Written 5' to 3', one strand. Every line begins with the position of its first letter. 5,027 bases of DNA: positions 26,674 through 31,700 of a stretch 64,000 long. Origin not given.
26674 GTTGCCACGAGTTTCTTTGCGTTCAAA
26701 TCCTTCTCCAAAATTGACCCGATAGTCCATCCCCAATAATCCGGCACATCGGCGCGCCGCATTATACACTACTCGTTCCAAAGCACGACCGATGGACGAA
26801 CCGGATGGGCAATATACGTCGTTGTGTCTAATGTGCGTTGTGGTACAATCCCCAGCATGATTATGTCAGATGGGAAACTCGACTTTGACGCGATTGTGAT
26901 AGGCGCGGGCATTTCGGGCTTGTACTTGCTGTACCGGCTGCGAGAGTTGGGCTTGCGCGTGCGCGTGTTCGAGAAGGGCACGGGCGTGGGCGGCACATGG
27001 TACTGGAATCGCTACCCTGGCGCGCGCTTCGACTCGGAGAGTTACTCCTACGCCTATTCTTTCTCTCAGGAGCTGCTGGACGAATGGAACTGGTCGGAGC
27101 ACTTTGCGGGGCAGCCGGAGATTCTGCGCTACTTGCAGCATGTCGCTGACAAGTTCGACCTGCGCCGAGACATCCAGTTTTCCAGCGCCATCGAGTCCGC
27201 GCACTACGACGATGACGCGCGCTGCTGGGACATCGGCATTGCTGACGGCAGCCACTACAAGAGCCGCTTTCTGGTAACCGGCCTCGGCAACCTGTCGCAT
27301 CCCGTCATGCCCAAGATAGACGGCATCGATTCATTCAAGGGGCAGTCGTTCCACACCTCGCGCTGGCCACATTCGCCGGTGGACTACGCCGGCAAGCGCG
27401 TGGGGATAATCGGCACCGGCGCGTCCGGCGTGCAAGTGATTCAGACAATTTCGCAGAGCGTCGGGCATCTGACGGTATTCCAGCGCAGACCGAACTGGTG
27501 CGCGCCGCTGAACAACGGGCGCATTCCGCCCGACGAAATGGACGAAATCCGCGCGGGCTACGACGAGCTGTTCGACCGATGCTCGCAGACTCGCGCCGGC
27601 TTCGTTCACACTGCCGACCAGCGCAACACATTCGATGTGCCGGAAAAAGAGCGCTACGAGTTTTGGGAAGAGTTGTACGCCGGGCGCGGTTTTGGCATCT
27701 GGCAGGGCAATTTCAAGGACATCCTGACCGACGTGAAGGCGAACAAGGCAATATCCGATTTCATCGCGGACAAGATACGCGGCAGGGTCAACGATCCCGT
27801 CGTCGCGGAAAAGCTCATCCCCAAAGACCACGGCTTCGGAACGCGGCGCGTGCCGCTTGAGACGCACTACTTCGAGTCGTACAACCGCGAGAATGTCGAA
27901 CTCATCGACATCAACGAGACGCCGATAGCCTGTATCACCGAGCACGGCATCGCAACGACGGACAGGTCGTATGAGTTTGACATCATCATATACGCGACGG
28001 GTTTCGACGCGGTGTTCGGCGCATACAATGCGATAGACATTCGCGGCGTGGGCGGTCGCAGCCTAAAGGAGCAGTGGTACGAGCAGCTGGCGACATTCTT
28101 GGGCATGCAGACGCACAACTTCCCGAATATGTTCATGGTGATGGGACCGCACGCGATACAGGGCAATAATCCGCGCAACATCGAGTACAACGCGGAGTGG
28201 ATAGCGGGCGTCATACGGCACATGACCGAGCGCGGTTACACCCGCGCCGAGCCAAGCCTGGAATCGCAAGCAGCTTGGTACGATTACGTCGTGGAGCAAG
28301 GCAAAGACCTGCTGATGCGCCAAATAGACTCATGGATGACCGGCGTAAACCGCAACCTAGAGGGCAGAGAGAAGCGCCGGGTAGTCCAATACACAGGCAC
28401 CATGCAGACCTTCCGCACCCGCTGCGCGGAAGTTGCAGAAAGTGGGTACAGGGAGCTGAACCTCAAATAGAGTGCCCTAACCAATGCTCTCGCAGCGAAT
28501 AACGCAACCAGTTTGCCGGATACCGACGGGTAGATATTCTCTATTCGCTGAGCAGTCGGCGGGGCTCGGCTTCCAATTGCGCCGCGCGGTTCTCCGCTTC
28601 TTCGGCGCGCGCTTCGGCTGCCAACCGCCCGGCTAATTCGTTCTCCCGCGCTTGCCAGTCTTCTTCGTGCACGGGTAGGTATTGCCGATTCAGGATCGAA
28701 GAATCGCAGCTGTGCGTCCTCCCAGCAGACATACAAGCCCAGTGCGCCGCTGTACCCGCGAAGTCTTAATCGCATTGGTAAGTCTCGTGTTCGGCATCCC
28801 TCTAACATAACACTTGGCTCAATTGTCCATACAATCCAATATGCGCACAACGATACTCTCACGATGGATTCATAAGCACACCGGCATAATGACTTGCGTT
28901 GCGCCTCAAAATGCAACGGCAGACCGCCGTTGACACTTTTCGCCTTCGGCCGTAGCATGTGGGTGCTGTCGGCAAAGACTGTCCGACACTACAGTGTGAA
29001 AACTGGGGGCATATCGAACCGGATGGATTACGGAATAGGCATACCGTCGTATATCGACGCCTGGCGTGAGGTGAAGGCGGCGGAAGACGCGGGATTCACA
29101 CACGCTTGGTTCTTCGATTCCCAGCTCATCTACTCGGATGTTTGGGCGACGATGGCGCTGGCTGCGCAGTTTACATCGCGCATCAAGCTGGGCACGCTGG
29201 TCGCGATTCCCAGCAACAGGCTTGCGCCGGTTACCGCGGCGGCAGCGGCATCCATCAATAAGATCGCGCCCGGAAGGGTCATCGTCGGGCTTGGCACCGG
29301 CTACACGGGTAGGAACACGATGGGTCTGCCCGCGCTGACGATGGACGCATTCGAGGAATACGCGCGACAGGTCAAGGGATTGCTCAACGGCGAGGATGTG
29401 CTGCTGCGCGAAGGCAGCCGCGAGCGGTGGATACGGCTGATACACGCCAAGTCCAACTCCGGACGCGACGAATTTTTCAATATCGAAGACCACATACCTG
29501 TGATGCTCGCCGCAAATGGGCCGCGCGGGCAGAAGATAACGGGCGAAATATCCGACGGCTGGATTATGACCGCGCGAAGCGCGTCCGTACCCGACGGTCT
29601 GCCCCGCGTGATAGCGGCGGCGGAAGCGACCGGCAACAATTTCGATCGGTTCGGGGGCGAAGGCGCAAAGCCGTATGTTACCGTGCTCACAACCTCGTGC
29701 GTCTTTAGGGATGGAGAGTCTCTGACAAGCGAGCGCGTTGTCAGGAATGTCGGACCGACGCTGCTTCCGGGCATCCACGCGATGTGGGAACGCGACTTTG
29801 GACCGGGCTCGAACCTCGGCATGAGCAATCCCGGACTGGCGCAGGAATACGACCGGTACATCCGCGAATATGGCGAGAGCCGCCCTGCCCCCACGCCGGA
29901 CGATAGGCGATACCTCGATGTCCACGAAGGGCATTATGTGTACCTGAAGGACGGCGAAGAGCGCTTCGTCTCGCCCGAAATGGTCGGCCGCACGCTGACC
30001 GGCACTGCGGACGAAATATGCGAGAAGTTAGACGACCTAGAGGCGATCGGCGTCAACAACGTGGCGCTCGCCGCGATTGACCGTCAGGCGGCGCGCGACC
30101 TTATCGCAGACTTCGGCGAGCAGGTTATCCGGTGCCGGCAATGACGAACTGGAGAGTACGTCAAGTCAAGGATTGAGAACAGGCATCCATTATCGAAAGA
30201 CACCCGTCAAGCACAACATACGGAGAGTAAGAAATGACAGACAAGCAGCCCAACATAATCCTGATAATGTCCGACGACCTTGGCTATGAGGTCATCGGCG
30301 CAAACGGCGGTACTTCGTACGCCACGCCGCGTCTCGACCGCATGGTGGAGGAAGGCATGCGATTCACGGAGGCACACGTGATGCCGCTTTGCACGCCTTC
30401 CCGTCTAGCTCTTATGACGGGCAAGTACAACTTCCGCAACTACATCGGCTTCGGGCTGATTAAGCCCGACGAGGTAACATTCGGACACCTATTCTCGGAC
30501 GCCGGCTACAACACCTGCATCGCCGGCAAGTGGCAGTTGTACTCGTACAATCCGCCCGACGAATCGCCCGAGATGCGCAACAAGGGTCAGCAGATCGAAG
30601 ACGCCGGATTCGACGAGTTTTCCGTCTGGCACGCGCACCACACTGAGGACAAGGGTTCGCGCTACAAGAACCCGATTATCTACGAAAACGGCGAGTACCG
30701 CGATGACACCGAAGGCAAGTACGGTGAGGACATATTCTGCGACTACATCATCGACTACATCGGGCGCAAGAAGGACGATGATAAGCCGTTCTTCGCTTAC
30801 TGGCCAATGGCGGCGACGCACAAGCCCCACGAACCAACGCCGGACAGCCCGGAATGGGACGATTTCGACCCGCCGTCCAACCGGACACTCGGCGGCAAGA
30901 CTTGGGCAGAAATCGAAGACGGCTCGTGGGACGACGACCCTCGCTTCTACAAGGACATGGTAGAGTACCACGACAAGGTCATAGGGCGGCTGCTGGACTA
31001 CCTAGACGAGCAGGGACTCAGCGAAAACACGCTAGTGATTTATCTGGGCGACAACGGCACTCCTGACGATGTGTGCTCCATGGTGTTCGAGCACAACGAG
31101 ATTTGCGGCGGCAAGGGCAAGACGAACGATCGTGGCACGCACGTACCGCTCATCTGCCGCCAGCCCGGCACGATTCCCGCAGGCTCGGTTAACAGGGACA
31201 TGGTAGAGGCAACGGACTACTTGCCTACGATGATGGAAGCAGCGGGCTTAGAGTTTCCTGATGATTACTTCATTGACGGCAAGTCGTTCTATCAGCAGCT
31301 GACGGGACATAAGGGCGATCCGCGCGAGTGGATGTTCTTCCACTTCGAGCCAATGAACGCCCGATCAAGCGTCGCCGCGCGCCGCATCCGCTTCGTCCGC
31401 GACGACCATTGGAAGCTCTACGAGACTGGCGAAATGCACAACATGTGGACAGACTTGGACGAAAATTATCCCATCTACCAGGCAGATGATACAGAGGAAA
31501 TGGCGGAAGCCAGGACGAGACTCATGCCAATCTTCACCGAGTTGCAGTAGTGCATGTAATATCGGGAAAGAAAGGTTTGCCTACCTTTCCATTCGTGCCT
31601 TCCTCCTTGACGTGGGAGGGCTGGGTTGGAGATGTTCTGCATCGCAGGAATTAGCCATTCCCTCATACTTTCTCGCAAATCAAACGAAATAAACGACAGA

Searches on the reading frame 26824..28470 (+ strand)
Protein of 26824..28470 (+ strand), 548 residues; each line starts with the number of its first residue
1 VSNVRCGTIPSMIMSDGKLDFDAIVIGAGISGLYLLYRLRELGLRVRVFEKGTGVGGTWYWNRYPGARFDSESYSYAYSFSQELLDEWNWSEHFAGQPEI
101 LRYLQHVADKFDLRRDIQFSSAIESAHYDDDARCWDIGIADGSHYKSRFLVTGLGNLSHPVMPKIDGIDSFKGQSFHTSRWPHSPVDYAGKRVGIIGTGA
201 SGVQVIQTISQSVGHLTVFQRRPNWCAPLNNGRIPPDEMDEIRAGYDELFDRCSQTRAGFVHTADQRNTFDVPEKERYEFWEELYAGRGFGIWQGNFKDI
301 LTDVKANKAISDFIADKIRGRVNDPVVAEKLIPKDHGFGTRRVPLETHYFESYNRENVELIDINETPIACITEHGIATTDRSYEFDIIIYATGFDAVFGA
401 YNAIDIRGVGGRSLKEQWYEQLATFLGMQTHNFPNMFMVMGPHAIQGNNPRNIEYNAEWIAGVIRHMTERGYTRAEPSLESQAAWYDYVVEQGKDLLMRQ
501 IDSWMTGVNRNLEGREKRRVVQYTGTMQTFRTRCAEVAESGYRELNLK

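Call 57: search_protein_families(library=pfam, proteins=[window:26824-28470:+], max_evalue=0.001)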
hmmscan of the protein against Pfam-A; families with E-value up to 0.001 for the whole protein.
window:26824-28470:+ (548 aa): 10 families
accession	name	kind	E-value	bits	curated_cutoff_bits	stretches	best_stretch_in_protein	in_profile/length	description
PF00743.25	FMO-like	-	1.1e-16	60.9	22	1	24-226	5-219/532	Flavin-binding monooxygenase-like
PF13738.12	Pyr_redox_3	-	3.2e-14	53.3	30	1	24-247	1-223/305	Pyridine nucleotide-disulphide oxidoreductase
PF13450.12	NAD_binding_8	-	9e-14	51.9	21.9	1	25-72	1-48/68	NAD(P)-binding Rossmann-like domain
PF13434.12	Lys_Orn_oxgnase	-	1.8e-09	37.6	21.3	1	83-224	79-224/339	L-lysine 6-monooxygenase/L-ornithine 5-monooxygenase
PF07992.20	Pyr_redox_2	-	6.2e-09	36.1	26.1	1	22-226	2-178/291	Pyridine nucleotide-disulphide oxidoreductase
PF01266.30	DAO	-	3.1e-08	34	27.9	1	22-63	1-43/353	FAD dependent oxidoreductase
PF13454.12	NAD_binding_9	-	0.00014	22.3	21.8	0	25-62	2-44/155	FAD-NAD(P)-binding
PF00890.30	FAD_binding_2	-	0.00016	21.5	20.4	1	22-61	1-40/414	FAD binding domain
PF01946.23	Thi4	-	0.00028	20.7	26.2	0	20-59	17-58/235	Thi4 family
PF00070.33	Pyr_redox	-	0.00034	21.5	22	0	23-52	2-31/82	Pyridine nucleotide-disulphide oxidoreductase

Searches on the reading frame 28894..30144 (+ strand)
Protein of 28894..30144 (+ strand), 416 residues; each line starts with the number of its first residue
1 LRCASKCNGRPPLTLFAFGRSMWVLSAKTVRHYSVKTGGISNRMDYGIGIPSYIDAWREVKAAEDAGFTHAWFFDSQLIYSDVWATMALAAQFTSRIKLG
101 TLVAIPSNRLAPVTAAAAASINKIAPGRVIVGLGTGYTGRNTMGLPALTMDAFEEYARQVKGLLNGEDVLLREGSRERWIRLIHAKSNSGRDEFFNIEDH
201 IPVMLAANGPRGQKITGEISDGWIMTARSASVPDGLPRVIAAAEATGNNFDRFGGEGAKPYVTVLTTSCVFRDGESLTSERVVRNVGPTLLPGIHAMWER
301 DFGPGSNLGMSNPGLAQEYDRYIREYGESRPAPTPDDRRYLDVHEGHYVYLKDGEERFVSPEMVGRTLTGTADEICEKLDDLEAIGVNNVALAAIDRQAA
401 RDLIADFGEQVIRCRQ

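Call 57: search_protein_families(library=pfam, proteins=[window:28894-30144:+], max_evalue=0.001)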
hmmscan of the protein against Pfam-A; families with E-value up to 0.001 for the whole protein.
window:28894-30144:+ (416 aa): 1 family
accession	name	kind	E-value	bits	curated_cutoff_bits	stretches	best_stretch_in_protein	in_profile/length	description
PF00296.26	Bac_luciferase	-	3.5e-32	112.5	27.9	1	51-388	20-313/314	Luciferase-like monooxygenase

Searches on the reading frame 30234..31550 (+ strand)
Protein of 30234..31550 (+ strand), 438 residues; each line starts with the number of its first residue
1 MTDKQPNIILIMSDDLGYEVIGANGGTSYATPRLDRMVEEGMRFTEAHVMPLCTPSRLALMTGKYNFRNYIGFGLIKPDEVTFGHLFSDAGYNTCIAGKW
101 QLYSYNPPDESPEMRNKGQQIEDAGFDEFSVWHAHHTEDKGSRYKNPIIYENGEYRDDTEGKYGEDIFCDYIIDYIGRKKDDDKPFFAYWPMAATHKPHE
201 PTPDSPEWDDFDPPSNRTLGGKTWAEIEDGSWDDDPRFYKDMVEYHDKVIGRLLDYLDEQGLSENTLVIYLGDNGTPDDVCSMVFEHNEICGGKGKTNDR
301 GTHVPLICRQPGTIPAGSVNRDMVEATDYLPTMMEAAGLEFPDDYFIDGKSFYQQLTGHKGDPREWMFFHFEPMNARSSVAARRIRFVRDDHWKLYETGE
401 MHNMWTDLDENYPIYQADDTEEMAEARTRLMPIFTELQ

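Call 57: search_protein_families(library=pfam, proteins=[window:30234-31550:+], max_evalue=0.001)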
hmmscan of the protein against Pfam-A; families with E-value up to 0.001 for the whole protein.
window:30234-31550:+ (438 aa): 3 families
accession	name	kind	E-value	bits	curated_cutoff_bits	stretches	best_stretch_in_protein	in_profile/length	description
PF00884.28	Sulfatase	-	2.1e-50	172.2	25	1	6-338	1-300/301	Sulfatase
PF16347.10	SGSH_C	-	3.1e-13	50.6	29.3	1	301-415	15-132/154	N-sulphoglucosamine sulphohydrolase, C-terminal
PF01663.27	Phosphodiest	-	8.4e-09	35.9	23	1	199-332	175-281/342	Type I phosphodiesterase / nucleotide pyrophosphatase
